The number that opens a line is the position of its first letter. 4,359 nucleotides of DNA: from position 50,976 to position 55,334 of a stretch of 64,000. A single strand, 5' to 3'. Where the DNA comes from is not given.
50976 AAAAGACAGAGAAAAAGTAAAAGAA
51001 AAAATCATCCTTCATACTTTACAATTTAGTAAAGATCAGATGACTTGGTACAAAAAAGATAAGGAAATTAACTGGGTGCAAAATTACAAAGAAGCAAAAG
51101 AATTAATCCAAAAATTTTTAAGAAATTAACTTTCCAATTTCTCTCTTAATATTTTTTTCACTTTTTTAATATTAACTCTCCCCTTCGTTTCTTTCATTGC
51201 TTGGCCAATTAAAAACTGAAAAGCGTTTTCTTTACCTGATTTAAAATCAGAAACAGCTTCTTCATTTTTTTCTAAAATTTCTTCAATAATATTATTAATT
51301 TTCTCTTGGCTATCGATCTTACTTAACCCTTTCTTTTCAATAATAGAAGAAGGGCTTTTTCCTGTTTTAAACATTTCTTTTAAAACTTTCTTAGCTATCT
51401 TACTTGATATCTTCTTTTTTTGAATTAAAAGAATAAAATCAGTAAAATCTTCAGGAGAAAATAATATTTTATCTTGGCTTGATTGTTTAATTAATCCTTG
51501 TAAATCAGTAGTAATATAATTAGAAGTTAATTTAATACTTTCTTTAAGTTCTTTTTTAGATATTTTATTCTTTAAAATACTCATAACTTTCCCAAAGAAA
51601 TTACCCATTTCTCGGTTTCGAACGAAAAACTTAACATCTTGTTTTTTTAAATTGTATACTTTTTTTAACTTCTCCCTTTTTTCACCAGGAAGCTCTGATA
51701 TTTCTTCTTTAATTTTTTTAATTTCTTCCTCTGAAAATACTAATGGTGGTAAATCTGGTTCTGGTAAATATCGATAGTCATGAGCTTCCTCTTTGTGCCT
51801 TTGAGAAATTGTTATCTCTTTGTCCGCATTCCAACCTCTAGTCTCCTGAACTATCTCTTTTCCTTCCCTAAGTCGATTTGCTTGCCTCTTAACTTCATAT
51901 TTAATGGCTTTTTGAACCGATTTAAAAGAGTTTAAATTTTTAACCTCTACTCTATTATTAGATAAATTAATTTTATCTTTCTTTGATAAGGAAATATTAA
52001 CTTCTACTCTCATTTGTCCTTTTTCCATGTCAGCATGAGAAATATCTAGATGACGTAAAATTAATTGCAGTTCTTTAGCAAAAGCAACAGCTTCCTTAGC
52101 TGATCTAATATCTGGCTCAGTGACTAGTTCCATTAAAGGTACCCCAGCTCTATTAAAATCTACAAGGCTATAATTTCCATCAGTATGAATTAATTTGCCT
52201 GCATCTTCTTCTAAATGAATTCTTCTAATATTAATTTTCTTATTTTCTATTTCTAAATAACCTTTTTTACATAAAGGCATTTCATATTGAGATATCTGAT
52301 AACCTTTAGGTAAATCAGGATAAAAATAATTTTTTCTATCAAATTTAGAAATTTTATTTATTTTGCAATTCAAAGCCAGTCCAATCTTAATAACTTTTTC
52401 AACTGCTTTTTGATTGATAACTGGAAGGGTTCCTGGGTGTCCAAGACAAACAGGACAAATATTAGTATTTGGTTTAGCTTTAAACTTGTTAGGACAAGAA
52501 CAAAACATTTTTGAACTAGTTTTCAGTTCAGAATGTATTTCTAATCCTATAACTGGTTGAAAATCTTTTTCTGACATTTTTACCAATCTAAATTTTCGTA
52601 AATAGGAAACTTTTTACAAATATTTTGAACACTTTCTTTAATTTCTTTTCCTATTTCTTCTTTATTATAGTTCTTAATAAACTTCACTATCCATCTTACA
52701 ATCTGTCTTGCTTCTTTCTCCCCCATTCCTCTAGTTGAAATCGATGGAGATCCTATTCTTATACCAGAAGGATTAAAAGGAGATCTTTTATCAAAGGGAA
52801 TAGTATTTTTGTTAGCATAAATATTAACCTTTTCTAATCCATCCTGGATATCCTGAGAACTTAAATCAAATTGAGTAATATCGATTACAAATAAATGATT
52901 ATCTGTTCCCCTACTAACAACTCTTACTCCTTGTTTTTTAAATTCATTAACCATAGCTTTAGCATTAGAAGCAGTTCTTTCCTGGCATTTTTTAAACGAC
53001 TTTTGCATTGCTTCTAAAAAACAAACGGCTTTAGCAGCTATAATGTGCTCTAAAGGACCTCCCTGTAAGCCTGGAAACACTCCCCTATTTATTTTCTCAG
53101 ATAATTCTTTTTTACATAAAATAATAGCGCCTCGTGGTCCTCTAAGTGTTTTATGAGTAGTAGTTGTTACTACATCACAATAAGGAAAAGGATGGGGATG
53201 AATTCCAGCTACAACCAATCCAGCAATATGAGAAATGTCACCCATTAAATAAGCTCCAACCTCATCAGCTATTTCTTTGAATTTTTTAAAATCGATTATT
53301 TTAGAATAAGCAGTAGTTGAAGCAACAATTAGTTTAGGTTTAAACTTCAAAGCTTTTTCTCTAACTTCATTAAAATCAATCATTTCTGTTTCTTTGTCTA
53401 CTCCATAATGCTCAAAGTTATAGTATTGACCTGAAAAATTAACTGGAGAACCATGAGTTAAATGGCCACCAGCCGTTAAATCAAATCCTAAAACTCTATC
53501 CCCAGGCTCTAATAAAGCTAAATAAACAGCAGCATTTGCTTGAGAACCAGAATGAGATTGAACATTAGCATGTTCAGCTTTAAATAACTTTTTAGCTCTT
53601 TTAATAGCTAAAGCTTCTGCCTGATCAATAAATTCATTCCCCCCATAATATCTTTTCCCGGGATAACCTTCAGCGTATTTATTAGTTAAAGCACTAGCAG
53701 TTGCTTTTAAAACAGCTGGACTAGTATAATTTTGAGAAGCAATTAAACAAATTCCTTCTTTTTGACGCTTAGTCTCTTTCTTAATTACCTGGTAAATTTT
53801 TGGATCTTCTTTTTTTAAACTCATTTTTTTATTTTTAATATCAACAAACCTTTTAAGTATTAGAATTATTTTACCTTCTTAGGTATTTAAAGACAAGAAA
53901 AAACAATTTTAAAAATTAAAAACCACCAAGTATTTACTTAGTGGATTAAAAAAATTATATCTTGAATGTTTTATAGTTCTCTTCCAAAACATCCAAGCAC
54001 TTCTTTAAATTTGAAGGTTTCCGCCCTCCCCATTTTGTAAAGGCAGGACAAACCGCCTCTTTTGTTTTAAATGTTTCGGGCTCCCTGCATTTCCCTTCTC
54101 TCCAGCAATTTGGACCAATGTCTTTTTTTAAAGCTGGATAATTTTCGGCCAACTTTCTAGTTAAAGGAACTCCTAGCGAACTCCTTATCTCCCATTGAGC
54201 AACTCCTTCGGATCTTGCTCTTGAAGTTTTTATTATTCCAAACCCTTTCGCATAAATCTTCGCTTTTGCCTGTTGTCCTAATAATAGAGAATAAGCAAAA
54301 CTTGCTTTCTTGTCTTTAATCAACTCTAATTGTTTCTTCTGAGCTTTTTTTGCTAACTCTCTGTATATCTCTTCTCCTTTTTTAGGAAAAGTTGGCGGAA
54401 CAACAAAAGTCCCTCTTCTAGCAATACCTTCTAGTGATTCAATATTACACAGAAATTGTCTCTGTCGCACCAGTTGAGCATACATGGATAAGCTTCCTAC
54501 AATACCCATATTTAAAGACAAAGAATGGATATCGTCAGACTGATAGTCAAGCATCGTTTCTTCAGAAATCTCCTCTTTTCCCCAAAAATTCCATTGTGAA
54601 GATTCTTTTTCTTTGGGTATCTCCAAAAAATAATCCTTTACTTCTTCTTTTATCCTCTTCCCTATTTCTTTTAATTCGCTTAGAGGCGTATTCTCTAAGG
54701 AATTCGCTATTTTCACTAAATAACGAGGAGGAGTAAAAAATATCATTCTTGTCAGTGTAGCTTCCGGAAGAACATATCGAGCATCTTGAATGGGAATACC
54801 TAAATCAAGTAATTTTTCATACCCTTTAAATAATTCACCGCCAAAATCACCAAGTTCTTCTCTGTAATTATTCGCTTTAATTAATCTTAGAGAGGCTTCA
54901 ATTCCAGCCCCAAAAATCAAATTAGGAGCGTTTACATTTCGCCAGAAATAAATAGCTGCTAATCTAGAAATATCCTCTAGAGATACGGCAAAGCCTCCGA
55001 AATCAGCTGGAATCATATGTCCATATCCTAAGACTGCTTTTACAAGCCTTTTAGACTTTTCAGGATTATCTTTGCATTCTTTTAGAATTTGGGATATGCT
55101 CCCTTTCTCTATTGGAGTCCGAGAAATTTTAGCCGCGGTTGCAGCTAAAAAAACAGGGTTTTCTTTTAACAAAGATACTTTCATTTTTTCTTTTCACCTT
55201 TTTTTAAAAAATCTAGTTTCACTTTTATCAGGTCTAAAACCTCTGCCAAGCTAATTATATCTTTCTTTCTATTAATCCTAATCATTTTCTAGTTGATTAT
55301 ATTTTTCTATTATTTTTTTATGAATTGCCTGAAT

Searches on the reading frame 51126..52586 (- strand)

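Call 47: search_protein_families(library=pfam, proteins=[window:51126-52586:-], max_evalue=0.00001)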
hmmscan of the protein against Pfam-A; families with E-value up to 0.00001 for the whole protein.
window:51126-52586:- (486 aa): 2 families
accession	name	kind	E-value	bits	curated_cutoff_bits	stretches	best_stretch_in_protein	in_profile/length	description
PF02934.20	GatB_N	-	1.7e-121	405.1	23.4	1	12-289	2-276/277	GatB/GatE catalytic domain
PF02637.23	GatB_Yqey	-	2.2e-38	131.9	27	1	349-484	11-148/148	GatB domain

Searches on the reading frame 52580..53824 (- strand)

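Call 47: search_protein_families(library=pfam, proteins=[window:52580-53824:-], max_evalue=0.00001)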
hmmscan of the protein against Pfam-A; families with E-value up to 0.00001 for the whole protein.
window:52580-53824:- (414 aa): 2 families
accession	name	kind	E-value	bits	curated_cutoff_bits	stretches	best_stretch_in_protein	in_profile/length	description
PF00464.25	SHMT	-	2e-160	534.2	27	1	3-379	1-399/399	Serine hydroxymethyltransferase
PF00155.27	Aminotran_1_2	-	9.7e-06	25.4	19.7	0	24-314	9-307/361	Aminotransferase class I and II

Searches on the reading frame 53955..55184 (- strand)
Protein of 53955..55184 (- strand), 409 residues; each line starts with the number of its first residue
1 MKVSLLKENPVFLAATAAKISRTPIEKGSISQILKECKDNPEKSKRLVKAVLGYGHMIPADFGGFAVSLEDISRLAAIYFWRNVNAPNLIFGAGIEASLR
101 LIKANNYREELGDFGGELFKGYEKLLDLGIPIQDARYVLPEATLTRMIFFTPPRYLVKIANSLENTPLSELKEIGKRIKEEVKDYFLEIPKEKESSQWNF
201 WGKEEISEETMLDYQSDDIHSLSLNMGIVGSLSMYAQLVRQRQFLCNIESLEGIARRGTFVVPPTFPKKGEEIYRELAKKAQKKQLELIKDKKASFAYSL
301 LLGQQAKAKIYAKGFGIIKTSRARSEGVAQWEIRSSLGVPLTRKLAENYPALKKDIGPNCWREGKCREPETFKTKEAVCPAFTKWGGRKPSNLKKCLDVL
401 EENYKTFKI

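Call 47: search_protein_families(library=pfam, proteins=[window:53955-55184:-], max_evalue=0.00001)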
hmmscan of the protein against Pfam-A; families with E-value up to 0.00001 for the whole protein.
window:53955-55184:- (409 aa): 1 family
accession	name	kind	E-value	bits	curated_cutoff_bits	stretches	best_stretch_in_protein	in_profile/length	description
PF02511.20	Thy1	-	5.1e-19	69.2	24.8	1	117-184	119-187/191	Thymidylate synthase complementing protein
